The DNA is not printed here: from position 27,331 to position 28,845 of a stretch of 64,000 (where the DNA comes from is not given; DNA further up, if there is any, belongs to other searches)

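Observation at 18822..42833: Integrase-less, replication-less phage-like element with fully intact structural genes: domesticated (GTA-like) particle locus or decaying prophage?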

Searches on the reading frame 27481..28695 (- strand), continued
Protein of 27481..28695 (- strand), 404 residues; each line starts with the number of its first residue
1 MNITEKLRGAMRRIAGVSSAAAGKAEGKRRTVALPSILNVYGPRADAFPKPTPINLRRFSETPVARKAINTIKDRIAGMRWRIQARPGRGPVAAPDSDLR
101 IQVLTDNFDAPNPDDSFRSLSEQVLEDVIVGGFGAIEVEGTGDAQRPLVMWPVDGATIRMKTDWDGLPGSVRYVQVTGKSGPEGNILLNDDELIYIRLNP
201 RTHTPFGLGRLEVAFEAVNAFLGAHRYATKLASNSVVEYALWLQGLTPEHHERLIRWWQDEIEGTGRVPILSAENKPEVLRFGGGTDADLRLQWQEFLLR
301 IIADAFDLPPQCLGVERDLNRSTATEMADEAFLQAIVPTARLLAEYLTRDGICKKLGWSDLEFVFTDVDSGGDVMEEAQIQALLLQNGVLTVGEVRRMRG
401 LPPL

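Call 109: search_protein_families(library=pfam, proteins=[L067:4771-5349:+, L070:18-605:+], max_evalue=0.5)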
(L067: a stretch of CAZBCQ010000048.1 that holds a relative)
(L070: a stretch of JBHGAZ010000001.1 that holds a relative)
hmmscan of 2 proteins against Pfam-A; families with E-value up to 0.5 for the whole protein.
L067:4771-5349:+ (192 aa): 7 families
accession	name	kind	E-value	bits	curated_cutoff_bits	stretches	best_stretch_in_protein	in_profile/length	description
PF08281.18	Sigma70_r4_2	-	2.9e-06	27.2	25.7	1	78-120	3-45/54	Sigma-70, region 4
PF04545.22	Sigma70_r4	-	3.1e-05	23.9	24.1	1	82-129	1-48/50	Sigma-70, region 4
PF07638.17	Sigma70_ECF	-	0.00065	20.1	21.1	1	80-123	130-173/185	ECF sigma factor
PF13518.12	HTH_28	-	0.0094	16.5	25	1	94-120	5-31/52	Helix-turn-helix domain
PF02001.22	DUF134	-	0.035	15.1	27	1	98-135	46-84/98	Protein of unknown function DUF134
PF24076.1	DUF7368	-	0.045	14.1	27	1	83-122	16-55/163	Family of unknown function (DUF7368)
PF13384.12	HTH_23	-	0.082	13.2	24.6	1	94-120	10-36/50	Homeodomain-like domain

L070:18-605:+ (195 aa): 3 families
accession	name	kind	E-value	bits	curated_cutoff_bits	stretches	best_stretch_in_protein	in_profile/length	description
PF04545.22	Sigma70_r4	-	0.00013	21.8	24.1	1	93-140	1-48/50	Sigma-70, region 4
PF08281.18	Sigma70_r4_2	-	0.00022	21.2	25.7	1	90-129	4-43/54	Sigma-70, region 4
PF13384.12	HTH_23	-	0.068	13.5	24.6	1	103-132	8-37/50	Homeodomain-like domain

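Call 119: search_protein_families(library=ncbifam, proteins=[window:27481-28695:-], max_evalue=0.01)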
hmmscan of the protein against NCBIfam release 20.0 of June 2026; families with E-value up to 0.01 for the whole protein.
window:27481-28695:- (404 aa): 1 family
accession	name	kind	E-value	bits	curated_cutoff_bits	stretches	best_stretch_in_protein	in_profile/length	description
TIGR01537.1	portal_HK97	equivalog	5.4e-12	45.5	112.05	1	62-404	9-341/343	phage portal protein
